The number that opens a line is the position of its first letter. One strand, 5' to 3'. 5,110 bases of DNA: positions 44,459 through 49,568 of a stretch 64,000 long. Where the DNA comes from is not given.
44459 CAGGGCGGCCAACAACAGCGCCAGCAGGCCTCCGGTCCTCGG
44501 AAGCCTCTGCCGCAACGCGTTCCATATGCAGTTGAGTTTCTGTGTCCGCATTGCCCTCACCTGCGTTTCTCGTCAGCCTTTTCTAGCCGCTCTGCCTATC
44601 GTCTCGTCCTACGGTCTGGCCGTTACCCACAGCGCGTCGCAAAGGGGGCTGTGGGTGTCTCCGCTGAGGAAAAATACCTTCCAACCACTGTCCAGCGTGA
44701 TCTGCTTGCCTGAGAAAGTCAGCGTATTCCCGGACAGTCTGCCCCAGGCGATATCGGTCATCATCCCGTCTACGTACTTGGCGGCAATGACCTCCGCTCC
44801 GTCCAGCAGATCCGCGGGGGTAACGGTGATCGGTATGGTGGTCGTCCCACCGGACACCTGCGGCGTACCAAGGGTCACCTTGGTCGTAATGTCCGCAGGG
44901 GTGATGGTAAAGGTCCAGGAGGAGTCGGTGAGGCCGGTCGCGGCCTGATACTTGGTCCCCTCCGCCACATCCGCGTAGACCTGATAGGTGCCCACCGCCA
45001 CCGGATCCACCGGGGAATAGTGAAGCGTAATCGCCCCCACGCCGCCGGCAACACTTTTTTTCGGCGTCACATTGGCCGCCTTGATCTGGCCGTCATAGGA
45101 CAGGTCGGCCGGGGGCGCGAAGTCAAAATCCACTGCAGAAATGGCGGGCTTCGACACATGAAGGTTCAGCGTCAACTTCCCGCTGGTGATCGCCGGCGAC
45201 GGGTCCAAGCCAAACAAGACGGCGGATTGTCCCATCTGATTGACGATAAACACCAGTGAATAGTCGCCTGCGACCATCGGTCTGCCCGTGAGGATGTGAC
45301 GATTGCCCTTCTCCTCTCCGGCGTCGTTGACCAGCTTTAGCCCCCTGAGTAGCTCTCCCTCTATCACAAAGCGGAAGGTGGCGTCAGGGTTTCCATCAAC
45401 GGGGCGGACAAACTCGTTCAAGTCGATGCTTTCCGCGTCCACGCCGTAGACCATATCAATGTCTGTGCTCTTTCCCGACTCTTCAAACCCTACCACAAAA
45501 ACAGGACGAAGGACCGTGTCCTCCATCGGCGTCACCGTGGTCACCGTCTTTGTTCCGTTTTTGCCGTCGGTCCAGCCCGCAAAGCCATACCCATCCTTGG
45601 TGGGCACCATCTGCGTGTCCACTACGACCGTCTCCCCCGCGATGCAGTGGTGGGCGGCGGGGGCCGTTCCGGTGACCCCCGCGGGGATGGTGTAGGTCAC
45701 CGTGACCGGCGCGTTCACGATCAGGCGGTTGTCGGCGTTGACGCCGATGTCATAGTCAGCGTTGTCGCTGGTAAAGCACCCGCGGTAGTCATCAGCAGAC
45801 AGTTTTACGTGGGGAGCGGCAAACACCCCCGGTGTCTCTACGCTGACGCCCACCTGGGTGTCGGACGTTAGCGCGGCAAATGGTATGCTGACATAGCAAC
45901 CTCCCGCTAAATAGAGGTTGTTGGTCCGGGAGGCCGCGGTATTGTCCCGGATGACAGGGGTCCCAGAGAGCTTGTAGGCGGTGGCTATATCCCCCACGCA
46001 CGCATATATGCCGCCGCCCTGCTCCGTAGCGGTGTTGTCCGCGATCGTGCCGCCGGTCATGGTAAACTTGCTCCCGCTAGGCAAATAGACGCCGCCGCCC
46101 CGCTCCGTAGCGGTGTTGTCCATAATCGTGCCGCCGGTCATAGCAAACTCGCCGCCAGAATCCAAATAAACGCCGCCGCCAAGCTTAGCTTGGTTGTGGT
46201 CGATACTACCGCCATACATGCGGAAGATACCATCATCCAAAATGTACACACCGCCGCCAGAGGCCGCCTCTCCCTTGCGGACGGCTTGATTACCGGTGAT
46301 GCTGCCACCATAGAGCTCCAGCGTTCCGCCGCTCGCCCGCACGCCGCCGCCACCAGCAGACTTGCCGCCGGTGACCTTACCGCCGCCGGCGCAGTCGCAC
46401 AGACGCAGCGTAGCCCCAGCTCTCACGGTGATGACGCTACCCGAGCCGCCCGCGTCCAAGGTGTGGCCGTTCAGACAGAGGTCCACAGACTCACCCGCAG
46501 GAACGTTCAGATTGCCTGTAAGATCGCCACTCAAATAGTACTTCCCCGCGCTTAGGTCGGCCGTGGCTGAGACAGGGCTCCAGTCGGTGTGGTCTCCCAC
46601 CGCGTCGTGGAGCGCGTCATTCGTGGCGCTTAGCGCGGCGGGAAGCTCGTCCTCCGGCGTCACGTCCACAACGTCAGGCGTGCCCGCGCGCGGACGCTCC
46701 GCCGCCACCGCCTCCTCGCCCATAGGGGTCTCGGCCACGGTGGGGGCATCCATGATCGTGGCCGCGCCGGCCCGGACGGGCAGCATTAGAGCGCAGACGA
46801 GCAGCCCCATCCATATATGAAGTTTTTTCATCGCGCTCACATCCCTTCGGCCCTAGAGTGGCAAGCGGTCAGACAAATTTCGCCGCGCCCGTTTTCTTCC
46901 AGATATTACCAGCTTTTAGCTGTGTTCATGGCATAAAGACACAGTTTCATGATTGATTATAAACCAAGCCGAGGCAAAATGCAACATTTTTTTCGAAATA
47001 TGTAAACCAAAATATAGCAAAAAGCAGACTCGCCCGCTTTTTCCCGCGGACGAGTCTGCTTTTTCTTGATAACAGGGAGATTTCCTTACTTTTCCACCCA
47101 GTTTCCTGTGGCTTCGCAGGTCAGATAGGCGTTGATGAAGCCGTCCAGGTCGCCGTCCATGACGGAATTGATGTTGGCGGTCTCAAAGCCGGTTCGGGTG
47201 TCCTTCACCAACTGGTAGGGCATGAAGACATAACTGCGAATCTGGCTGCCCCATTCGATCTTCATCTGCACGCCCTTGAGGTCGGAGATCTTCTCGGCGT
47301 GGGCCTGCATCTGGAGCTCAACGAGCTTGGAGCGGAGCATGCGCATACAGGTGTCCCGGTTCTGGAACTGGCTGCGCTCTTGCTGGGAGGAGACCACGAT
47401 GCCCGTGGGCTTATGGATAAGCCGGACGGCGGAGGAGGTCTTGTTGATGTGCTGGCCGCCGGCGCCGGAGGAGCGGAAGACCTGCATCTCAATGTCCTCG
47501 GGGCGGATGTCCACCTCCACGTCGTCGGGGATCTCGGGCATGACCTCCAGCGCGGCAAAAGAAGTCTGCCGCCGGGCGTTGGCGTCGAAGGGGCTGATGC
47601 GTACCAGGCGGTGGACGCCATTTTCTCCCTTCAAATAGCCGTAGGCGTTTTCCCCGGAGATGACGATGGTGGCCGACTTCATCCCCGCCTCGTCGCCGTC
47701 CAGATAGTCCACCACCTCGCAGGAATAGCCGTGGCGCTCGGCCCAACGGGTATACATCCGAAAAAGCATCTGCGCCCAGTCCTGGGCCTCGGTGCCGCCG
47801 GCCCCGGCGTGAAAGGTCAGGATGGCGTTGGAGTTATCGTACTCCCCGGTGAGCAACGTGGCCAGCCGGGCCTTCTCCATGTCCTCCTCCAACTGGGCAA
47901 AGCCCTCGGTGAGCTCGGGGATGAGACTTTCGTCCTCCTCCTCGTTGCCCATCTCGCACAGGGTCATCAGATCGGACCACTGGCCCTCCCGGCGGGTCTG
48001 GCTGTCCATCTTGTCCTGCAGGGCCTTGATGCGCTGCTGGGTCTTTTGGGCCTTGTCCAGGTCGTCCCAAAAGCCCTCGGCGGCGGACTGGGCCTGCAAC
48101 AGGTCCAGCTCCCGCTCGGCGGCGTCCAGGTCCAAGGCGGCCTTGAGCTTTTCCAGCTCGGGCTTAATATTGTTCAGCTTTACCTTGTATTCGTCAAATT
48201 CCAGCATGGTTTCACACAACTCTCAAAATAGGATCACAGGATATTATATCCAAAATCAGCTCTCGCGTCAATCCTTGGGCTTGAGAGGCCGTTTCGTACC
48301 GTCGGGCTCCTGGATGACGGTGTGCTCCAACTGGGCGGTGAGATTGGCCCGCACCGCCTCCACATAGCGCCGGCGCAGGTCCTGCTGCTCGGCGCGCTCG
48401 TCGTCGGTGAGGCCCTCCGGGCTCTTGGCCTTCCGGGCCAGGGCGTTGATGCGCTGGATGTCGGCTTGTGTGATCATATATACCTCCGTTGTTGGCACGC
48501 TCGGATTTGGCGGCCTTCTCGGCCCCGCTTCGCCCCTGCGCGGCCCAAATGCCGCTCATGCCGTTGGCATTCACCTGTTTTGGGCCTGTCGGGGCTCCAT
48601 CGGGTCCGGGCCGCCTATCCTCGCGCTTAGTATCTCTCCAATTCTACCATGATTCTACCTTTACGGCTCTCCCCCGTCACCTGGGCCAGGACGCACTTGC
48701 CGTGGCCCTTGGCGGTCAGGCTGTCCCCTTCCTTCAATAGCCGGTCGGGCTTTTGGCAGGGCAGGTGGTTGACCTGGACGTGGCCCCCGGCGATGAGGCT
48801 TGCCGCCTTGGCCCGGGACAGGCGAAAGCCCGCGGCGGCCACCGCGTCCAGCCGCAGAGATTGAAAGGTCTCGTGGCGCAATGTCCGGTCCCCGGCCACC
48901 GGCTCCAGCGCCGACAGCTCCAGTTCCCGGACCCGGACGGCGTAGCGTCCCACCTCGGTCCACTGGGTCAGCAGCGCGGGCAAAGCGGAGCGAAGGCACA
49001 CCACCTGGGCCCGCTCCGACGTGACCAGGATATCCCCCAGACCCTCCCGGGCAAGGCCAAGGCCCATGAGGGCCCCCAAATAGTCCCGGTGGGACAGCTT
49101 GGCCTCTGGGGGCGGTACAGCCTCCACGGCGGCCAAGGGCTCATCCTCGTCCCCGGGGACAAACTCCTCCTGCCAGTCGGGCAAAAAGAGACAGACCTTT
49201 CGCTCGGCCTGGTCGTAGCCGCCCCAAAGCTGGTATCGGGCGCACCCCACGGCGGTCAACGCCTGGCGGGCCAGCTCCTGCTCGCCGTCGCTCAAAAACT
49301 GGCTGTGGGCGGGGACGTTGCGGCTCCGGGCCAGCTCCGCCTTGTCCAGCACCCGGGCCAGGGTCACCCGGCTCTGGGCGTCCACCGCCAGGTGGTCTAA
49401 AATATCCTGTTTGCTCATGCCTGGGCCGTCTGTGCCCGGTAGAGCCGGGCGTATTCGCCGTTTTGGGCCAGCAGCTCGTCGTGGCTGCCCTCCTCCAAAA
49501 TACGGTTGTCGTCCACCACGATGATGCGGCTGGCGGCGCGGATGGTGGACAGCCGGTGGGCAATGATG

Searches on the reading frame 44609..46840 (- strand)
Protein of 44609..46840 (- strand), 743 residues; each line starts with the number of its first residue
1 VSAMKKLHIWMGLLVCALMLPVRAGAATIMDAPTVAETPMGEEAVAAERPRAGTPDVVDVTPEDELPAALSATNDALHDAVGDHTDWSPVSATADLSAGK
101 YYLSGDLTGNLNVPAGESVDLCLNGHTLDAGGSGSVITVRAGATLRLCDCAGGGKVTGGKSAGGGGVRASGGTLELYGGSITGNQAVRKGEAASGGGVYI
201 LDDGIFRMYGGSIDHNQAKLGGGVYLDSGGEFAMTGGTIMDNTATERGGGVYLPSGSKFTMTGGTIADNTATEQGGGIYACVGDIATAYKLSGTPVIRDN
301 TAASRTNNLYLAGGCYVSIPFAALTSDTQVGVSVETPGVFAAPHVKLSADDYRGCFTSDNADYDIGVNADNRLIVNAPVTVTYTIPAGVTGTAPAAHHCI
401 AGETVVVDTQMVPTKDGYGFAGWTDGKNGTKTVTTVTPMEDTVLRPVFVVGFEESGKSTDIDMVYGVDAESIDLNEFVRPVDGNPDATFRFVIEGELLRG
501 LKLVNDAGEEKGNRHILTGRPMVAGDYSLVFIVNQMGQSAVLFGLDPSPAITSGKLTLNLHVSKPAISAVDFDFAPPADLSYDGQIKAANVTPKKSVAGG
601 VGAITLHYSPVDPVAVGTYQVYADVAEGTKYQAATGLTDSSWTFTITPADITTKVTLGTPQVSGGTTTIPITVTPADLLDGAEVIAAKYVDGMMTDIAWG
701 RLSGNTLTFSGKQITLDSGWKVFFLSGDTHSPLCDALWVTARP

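Call 5: search_protein_families(library=pfam, proteins=[window:44609-46840:-], max_evalue=0.1)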
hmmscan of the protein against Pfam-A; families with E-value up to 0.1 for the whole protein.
window:44609-46840:- (743 aa): 3 families
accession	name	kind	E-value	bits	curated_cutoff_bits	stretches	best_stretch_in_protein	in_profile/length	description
PF13229.12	Beta_helix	-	4.4e-06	26.8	25.9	1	131-280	22-144/158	Right handed beta helix region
PF09479.16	Flg_new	-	1.8e-05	25.2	27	1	381-443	3-61/65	Listeria-Bacteroides repeat domain (List_Bact_rpt)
PF02415.23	Chlam_PMP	-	0.011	16.4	20.6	0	265-280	3-18/19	Chlamydia polymorphic membrane protein (Chlamydia_PMP) repeat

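Call 13: search_protein_families(library=ncbifam, proteins=[window:44609-46840:-], max_evalue=1)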
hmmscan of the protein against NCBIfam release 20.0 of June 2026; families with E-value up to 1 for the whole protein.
window:44609-46840:- (743 aa): 3 families
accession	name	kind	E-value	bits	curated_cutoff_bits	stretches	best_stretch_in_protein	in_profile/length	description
TIGR02543.1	List_Bact_rpt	repeat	0.00021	21.5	20.95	1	413-439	1-27/44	TIGR02543 family repeat protein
TIGR03804.1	para_beta_helix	repeat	0.014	15.1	19.45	0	263-279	9-25/44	parallel beta-helix repeat protein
TIGR01376.1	POMP_repeat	repeat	0.084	12.8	15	1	267-280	8-21/28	polymorphic outer membrane protein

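Call 58: search_protein_families(library=padloc, proteins=[window:44609-46840:-], max_evalue=0.01)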
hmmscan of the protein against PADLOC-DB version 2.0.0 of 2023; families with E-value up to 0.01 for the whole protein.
window:44609-46840:- (743 aa): 0 families

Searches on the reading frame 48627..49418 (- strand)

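Call 94: search_protein_families(library=pfam, proteins=[window:48627-49418:-], max_evalue=0.00001)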
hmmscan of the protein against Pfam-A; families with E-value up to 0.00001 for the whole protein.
window:48627-49418:- (263 aa): 2 families
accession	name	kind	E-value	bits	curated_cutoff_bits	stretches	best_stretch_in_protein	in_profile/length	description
PF17774.7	YlmH_RBD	-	6.2e-13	49.3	23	1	106-168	20-82/84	Putative RNA-binding domain in YlmH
PF01479.30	S4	-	1.5e-09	37.8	22.8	1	189-232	2-46/48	S4 domain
